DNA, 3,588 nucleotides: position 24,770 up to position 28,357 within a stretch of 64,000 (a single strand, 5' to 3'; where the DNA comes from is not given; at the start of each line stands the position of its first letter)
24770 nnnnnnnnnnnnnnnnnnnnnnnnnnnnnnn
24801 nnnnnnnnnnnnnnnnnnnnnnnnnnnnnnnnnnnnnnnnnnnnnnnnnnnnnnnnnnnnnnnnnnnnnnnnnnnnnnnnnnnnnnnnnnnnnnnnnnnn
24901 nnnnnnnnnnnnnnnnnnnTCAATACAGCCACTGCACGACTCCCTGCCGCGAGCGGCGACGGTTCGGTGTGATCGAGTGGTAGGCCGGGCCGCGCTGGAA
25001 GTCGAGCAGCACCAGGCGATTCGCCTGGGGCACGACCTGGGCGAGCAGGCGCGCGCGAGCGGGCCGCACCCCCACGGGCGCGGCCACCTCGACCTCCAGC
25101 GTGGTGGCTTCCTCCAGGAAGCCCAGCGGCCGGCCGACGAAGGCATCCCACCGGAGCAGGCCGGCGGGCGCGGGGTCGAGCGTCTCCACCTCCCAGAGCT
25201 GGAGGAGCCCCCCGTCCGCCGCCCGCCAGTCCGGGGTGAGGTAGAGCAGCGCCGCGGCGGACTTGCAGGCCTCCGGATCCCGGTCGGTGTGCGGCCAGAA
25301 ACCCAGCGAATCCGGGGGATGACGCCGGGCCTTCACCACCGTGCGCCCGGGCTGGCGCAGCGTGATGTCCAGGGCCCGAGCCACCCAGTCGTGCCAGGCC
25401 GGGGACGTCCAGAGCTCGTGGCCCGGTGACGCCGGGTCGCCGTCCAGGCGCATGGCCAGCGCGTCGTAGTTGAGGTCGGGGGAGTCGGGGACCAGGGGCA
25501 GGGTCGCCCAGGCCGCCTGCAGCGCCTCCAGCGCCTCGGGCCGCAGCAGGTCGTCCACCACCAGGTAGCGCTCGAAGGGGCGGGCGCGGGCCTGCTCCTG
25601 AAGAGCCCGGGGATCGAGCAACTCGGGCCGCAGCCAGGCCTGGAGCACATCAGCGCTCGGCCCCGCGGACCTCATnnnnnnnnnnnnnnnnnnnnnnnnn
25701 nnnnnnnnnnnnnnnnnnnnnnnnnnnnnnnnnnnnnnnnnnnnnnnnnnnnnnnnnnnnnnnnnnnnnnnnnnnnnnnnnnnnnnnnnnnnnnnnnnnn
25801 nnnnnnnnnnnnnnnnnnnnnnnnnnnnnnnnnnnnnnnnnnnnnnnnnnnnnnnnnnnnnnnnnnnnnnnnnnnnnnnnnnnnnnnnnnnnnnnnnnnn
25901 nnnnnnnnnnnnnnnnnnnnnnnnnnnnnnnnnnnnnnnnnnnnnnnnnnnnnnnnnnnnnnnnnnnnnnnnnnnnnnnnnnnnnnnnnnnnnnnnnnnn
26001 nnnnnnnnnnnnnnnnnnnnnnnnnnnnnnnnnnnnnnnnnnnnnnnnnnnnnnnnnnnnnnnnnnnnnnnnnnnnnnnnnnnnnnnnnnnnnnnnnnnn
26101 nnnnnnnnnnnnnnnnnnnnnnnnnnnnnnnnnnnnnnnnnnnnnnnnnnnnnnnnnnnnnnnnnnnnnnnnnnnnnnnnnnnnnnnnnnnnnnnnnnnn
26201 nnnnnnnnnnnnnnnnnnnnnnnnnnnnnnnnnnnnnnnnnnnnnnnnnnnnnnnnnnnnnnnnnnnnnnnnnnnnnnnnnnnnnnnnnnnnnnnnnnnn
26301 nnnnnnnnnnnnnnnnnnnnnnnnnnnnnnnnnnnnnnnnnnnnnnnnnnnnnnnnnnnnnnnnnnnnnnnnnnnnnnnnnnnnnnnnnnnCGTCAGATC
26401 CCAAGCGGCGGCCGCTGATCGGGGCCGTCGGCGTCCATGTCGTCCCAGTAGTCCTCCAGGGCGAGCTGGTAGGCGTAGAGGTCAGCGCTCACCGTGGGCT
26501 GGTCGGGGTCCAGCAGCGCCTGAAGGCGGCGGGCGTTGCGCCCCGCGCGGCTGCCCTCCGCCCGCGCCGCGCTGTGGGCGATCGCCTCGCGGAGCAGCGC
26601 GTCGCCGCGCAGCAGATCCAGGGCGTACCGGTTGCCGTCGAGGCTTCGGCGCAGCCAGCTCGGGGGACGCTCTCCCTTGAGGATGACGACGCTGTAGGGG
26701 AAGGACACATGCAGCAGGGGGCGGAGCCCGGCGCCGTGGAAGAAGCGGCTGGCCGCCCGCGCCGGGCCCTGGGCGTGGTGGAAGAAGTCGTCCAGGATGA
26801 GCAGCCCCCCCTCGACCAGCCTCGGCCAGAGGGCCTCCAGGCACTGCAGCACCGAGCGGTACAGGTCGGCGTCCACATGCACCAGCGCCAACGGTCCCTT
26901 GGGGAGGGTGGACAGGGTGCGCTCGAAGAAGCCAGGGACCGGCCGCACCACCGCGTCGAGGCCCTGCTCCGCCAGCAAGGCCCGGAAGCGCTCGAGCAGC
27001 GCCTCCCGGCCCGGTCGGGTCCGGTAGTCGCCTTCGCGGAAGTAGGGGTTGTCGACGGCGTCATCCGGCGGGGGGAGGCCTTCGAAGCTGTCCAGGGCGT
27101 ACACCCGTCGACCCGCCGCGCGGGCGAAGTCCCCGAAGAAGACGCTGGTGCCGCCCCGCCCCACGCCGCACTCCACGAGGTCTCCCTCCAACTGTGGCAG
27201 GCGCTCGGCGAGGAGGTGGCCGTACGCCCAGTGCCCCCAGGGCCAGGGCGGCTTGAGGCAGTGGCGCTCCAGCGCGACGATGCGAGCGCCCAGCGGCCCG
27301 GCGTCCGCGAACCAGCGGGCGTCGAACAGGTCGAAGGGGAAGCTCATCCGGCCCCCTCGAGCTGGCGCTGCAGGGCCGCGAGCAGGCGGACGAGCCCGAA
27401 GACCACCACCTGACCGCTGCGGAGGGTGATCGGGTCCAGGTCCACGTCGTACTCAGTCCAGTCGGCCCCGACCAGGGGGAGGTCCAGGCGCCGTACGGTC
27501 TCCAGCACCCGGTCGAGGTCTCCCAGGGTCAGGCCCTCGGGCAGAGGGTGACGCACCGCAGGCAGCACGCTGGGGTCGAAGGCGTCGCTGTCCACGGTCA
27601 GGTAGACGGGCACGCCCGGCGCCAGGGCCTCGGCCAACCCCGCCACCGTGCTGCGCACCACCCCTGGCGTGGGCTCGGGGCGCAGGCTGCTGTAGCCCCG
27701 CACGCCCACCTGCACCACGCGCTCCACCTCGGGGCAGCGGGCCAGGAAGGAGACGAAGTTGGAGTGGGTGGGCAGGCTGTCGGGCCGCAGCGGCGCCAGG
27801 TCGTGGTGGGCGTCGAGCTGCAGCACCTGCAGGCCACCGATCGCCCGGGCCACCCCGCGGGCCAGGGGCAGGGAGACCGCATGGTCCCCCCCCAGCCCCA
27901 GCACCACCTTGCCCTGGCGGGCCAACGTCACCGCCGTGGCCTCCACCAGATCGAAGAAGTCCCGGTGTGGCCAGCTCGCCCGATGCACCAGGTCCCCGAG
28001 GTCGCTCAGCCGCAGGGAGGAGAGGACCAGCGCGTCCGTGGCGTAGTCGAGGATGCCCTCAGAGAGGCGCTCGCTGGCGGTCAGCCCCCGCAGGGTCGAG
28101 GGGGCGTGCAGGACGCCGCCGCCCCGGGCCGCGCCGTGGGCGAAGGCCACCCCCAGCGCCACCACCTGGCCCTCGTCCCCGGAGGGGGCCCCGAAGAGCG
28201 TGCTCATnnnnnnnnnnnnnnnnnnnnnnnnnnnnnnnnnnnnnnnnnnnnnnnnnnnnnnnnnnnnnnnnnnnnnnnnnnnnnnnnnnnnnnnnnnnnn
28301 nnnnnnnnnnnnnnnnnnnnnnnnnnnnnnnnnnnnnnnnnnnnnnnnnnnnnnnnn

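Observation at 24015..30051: Eight-gene translationally coupled operon: repeat peptide + DUF692 (MbnB/TglH-type) enzyme + partner + arginase-family + TylF methyltransferase + two 2OG oxygenases + double GNAT; candidate undescribed RiPP pathway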

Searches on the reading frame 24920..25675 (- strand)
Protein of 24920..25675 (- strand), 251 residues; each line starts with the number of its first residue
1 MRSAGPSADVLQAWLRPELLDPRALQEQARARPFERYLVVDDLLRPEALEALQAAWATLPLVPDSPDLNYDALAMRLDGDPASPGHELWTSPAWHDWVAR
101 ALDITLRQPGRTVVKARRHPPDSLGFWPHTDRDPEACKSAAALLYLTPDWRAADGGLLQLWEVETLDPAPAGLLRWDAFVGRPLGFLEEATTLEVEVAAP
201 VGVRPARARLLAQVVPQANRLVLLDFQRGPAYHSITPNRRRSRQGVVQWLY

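Call 4: search_protein_families(library=pfam, proteins=[window:24920-25675:-], max_evalue=0.01)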
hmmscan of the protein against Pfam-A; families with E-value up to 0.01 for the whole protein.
window:24920-25675:- (251 aa): 2 families
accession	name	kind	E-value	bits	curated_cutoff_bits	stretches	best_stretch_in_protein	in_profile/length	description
PF13661.12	2OG-FeII_Oxy_4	-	1.5e-07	32.3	27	1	137-166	21-51/98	2OG-Fe(II) oxygenase superfamily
PF13640.12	2OG-FeII_Oxy_3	-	9.3e-06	27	27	1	126-251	12-98/98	2OG-Fe(II) oxygenase superfamily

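Call 6: search_protein_families(library=ncbifam, proteins=[window:24920-25675:-], max_evalue=0.01)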
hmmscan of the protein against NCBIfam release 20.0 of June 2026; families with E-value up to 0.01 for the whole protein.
window:24920-25675:- (251 aa): 0 families

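Call 64: search_solved_structures(query=window:24920-25675:-, max_evalue=1)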
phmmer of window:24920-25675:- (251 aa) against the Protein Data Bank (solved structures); distinct sequences matched with E-value up to 1: 6.
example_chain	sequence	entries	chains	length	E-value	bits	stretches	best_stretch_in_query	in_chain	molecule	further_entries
6ey1_A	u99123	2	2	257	0.089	15.4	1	110-161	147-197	HIF prolyl hydroxylase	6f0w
7cxb_A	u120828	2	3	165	0.36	13.4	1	175-234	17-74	Galectin-3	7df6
8ilu_A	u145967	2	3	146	0.83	12.3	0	192-234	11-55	Galectin-3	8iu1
5nf7_A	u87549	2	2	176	0.91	12.1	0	179-234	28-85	Galectin-3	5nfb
7cxa_A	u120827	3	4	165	0.95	12.1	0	175-234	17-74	Galectin-3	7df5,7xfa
5v1b_A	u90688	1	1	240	0.98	12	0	109-161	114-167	Egl nine homolog 2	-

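Call 70: search_protein_families(library=padloc, proteins=[window:24920-25675:-], max_evalue=0.001)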
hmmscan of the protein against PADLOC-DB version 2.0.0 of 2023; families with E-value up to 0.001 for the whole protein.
window:24920-25675:- (251 aa): 1 family
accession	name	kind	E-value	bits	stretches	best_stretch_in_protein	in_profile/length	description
PDLC01653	2OG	-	3.9e-07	28.8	1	124-251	10-81/81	"CAS-I,CAS-II,CAS-III,CAS-IV,CAS-V,CAS-VI; associated"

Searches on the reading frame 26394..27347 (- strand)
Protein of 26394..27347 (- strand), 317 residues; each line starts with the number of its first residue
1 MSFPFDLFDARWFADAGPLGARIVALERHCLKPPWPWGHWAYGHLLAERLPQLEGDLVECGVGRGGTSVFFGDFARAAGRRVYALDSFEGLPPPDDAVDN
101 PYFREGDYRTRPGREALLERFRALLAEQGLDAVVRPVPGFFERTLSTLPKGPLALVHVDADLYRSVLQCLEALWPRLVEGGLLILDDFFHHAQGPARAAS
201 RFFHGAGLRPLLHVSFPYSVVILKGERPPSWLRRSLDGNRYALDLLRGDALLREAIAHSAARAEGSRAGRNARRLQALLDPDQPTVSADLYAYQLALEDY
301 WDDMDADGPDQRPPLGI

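Call 4: search_protein_families(library=pfam, proteins=[window:26394-27347:-], max_evalue=0.01)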
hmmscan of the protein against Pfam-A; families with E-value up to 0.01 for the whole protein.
window:26394-27347:- (317 aa): 2 families
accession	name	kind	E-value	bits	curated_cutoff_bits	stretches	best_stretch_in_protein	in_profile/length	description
PF05711.17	TylF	-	5.5e-28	98.4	23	1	52-204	90-244/264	Macrocin-O-methyltransferase (TylF)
PF13578.12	Methyltransf_24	-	3.5e-19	70.1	26.3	1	58-188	1-105/105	Methyltransferase domain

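Call 6: search_protein_families(library=ncbifam, proteins=[window:26394-27347:-], max_evalue=0.01)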
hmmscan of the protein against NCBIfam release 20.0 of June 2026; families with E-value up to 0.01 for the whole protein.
window:26394-27347:- (317 aa): 0 families

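Call 65: search_solved_structures(query=window:26394-27347:-, max_evalue=0.001)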
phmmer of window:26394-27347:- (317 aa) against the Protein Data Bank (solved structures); distinct sequences matched with E-value up to 0.001: 7.
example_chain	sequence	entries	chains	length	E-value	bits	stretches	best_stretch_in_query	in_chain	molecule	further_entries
5i10_A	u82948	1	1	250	5.5e-19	71.9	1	53-191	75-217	Probable O-methyltransferase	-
4cdz_A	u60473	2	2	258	5.9e-19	71.8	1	53-191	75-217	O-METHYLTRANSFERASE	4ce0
2wk1_A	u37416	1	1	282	4.9e-15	59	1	53-189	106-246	NOVP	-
4x7y_B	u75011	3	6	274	6.1e-14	55.3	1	53-196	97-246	Mycinamicin III 3''-O-methyltransferase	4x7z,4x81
4x7v_A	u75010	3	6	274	6.1e-14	55.3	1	53-196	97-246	Mycinamicin III 3''-O-methyltransferase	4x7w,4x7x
4x7u_A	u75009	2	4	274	7e-14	55.1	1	53-196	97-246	Mycinamicin III 3''-O-methyltransferase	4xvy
4xvz_A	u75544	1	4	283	7.6e-14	55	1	53-196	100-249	Mycinamicin III 3''-O-methyltransferase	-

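Call 70: search_protein_families(library=padloc, proteins=[window:26394-27347:-], max_evalue=0.001)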
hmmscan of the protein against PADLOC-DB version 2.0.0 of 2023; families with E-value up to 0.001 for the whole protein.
window:26394-27347:- (317 aa): 0 families

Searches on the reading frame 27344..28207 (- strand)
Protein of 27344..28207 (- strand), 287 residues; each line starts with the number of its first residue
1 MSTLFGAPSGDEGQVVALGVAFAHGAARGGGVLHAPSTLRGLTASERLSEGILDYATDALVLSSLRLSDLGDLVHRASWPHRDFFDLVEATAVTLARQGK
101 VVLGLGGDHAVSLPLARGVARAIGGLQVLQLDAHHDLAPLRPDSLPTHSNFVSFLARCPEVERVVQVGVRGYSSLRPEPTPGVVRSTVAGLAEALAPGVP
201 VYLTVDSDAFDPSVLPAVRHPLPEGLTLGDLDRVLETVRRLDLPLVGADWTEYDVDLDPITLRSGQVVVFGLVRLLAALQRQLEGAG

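Call 4: search_protein_families(library=pfam, proteins=[window:27344-28207:-], max_evalue=0.01)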
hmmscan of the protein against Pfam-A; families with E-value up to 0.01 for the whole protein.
window:27344-28207:- (287 aa): 1 family
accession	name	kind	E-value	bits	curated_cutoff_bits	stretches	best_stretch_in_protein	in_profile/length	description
PF00491.26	Arginase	-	1.4e-37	130.2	22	1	14-265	2-270/280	Arginase family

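Call 6: search_protein_families(library=ncbifam, proteins=[window:27344-28207:-], max_evalue=0.01)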
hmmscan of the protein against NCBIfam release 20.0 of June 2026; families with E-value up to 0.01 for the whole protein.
window:27344-28207:- (287 aa): 4 families
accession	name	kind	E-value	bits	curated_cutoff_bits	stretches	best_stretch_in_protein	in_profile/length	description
NF002564.0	PRK02190.1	subfamily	1.5e-24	86.8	302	1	12-254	32-277/307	agmatinase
TIGR01230.1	agmatinase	equivalog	7.2e-21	75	174.3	1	10-252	10-250/275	agmatinase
TIGR01227.1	hutG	equivalog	1e-12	47.9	229.15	1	11-141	33-156/307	formimidoylglutamase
TIGR01229.1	rocF_arginase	equivalog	1.5e-12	47.5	227.6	2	192-258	211-276/300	arginase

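Call 36: search_solved_structures(query=window:27344-28207:-, max_evalue=0.00001)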
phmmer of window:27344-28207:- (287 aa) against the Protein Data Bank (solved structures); distinct sequences matched with E-value up to 0.00001: 47.
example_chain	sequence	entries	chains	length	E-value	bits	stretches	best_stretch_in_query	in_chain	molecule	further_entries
1wog_A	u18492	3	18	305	1.8e-19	73.6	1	8-263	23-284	agmatinase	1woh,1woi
7lol_A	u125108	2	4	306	4.8e-16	62.4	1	12-258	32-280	Agmatinase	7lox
7lba_A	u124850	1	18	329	6.4e-16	62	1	12-258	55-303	Agmatinase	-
6vsu_A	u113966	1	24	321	2.1e-15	60.3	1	89-278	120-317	Arginase 1, mitochondrial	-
6vss_A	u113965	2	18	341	4.3e-15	59.2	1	103-278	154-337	Arginase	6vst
3lhl_A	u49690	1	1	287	9.5e-14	54.8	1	12-261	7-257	Putative agmatinase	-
3pzl_A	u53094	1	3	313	2.3e-12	50.3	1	11-254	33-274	Agmatine ureohydrolase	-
3nio_A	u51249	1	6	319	1.9e-11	47.3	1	30-172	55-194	Guanidinobutyrase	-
1pq3_A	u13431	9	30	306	5.6e-10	42.5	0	15-176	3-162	Arginase II, mitochondrial precursor | Arginase-2, mitochondrial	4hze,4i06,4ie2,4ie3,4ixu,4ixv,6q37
8rgf_A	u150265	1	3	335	6.1e-10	42.3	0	15-177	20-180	Arginase-2, mitochondrial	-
8rfa_A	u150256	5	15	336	6.2e-10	42.3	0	15-177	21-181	Arginase-2, mitochondrial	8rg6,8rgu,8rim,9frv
6ss6_AAA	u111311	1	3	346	6.9e-10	42.2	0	15-177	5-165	Arginase-2, mitochondrial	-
6ss2_AAA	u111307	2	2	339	7.1e-10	42.1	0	15-176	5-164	Arginase-2, mitochondrial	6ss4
3e6v_A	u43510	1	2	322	7.1e-10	42.1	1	17-157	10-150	Arginase-1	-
1wva_A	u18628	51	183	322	7.3e-10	42.1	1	17-157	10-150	Arginase 1 | Arginase-1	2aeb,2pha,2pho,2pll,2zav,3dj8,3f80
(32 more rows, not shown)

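Call 70: search_protein_families(library=padloc, proteins=[window:27344-28207:-], max_evalue=0.001)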
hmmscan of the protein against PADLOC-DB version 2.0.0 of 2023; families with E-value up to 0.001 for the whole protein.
window:27344-28207:- (287 aa): 0 families
